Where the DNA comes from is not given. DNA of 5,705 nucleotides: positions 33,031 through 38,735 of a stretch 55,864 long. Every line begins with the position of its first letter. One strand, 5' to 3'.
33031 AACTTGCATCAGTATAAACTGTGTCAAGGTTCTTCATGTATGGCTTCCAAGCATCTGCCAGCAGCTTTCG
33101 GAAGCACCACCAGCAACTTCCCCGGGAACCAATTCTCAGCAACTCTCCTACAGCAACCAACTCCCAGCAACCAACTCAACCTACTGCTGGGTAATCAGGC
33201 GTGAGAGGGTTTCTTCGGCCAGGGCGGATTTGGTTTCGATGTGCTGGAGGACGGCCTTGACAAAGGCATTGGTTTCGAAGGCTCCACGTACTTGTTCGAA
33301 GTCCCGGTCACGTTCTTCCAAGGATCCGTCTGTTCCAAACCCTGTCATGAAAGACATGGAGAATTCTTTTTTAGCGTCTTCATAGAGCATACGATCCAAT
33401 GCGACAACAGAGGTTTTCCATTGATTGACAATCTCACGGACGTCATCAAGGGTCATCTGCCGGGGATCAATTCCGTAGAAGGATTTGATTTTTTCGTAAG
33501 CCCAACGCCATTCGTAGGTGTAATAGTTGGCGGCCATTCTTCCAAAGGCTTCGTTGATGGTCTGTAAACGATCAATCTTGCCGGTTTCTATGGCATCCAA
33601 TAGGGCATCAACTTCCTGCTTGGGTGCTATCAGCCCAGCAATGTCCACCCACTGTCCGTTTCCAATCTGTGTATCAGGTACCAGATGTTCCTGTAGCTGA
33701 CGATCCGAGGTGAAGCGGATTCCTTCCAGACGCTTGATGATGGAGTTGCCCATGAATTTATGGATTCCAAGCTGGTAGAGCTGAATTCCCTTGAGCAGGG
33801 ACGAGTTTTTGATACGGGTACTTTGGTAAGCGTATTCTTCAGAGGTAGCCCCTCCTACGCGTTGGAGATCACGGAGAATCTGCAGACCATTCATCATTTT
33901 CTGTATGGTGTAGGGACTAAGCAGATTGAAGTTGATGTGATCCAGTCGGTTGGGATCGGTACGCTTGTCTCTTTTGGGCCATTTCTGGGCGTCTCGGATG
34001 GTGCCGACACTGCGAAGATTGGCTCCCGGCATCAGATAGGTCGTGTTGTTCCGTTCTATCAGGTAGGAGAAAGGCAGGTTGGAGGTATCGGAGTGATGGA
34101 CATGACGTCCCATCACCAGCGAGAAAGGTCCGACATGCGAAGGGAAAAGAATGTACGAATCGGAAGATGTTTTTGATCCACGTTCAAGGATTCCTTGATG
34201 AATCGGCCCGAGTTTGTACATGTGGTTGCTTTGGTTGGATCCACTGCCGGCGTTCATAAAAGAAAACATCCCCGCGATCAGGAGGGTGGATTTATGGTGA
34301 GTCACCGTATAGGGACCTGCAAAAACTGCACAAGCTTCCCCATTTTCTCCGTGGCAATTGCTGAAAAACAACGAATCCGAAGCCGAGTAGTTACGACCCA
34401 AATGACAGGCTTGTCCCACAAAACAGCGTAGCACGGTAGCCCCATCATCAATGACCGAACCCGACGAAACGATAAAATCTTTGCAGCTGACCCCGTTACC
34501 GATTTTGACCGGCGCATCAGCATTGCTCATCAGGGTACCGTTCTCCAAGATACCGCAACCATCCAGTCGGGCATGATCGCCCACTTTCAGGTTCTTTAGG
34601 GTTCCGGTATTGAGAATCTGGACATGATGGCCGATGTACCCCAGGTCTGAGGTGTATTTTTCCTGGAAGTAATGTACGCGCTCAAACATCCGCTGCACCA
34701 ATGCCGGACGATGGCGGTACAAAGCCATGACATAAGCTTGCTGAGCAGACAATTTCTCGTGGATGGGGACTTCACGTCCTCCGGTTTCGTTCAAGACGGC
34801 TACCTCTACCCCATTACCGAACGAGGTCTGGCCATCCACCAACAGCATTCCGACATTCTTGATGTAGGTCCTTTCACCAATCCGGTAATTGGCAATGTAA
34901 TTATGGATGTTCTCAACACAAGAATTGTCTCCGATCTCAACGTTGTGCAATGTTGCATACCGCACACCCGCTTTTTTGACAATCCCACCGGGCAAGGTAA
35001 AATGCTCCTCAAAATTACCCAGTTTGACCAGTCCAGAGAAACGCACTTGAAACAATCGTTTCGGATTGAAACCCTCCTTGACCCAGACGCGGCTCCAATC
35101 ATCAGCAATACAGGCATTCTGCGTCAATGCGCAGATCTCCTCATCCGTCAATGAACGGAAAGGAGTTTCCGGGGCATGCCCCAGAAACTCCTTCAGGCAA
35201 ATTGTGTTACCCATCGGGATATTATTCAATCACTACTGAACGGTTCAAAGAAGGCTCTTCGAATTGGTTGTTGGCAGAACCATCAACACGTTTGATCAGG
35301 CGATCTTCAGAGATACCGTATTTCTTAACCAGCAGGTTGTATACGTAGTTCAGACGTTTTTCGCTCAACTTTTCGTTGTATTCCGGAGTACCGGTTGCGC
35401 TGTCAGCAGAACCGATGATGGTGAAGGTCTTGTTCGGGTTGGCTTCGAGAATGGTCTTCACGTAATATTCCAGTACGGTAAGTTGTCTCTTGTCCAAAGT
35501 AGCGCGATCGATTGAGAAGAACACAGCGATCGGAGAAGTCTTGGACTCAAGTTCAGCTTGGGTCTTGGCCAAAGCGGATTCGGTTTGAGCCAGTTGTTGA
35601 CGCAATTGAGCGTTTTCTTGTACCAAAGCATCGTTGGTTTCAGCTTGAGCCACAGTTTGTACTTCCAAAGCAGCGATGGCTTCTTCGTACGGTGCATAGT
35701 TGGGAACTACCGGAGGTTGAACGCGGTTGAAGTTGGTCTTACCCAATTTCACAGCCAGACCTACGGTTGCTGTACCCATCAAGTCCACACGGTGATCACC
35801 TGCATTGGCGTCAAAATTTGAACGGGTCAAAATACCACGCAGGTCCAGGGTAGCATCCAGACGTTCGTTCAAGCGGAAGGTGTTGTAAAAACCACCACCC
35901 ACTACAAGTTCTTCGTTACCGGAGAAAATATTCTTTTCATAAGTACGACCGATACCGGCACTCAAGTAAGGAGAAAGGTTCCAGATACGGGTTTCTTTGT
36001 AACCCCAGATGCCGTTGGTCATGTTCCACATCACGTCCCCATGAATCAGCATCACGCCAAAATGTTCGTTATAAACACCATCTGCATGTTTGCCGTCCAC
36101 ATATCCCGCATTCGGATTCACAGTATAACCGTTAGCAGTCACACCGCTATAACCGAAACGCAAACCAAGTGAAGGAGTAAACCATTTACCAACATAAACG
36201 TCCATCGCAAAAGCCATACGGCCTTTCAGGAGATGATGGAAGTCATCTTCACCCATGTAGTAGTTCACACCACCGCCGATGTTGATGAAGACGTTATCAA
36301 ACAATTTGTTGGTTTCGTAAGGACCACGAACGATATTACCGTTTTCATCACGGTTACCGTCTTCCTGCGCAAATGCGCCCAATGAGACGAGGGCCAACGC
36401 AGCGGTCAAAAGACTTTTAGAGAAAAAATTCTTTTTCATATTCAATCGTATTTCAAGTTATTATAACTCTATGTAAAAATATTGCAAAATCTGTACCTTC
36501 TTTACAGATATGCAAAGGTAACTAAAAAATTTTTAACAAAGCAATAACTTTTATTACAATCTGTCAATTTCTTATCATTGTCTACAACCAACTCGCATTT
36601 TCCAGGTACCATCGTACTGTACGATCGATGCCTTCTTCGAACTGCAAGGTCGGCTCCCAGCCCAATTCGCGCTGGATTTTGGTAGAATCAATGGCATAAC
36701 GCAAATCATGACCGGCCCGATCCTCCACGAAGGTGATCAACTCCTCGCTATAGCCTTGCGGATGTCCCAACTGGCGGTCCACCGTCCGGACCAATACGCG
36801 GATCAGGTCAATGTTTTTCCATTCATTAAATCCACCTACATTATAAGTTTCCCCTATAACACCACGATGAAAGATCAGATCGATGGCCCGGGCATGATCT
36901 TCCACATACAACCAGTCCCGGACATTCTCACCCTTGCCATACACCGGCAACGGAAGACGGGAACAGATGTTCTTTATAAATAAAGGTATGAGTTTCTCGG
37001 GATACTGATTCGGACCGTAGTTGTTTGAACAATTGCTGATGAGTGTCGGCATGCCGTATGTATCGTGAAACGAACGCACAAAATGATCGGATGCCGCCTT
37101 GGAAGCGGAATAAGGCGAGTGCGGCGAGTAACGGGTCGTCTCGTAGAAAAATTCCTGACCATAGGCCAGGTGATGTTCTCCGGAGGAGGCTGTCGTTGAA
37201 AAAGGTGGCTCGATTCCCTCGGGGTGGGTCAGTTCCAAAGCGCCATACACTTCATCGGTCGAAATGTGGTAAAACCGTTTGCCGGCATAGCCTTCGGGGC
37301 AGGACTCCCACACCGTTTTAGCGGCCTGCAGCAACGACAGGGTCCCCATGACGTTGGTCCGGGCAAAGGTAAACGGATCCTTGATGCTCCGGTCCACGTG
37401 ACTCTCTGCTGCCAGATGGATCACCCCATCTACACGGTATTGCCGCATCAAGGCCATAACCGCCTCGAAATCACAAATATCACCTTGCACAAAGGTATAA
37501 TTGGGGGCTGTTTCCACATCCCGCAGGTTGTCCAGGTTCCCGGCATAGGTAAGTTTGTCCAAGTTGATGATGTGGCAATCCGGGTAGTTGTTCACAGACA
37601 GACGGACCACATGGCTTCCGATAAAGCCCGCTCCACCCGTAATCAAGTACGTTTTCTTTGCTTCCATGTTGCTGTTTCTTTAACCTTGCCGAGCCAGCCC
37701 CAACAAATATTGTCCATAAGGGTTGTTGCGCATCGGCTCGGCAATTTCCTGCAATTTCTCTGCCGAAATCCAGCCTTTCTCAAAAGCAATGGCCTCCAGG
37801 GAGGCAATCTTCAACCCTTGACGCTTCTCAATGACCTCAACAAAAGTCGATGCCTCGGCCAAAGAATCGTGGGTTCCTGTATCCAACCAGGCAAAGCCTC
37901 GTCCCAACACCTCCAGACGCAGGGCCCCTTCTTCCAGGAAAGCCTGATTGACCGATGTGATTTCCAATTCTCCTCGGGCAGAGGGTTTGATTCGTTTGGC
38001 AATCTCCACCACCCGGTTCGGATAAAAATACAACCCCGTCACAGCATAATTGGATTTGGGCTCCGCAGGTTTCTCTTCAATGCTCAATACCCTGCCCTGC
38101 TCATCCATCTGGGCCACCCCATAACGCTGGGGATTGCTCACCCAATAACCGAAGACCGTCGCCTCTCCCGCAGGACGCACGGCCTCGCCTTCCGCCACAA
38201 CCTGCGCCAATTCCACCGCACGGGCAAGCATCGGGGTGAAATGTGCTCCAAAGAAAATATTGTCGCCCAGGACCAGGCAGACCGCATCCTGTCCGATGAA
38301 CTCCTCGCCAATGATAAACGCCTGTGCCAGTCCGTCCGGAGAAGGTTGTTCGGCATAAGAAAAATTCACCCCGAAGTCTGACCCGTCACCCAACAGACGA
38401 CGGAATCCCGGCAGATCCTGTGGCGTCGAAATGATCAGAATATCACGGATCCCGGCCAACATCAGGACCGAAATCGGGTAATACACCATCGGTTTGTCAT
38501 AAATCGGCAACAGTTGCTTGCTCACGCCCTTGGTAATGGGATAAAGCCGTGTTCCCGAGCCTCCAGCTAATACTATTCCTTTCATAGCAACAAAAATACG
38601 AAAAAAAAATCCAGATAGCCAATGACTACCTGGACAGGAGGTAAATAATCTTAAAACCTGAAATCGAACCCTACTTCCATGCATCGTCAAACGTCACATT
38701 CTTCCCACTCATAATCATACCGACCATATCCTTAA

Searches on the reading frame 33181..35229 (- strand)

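Call 63: search_protein_families(library=pfam, proteins=[window:33181-35229:-], max_evalue=0.0001)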
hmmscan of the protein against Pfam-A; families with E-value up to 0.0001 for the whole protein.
window:33181-35229:- (682 aa): 3 families
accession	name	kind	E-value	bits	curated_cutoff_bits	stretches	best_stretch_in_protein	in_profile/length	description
PF16314.11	DUF4954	-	1.6e-223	742.5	26.2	1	24-456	1-433/433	Domain of unknown function (DUF4954)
PF20683.2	DUF6819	-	6.9e-66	221.6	23.5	1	508-678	1-171/171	Domain of unknown function (DUF6819)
PF25084.1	LbH_EIF2B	-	1.3e-05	25.5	54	0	250-293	20-63/105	EIF2B subunit epsilon LbH domain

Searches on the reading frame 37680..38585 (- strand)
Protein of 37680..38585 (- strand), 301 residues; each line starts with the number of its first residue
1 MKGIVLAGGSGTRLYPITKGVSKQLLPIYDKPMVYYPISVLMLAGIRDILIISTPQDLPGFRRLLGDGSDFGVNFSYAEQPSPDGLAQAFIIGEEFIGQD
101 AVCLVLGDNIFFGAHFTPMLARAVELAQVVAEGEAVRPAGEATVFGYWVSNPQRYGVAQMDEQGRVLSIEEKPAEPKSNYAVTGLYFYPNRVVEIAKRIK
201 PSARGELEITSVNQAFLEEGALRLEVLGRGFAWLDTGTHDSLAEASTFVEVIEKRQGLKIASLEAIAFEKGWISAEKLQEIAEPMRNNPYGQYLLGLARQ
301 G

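Call 78: find_encoding_contigs(protein=window:37680-38585:-, flank=9000, max_places=8)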
Protein window:37680-38585:- (301 aa): no gene with exactly this product is on record in the collection.
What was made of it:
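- Tried and rejected: Not on record (call 78).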
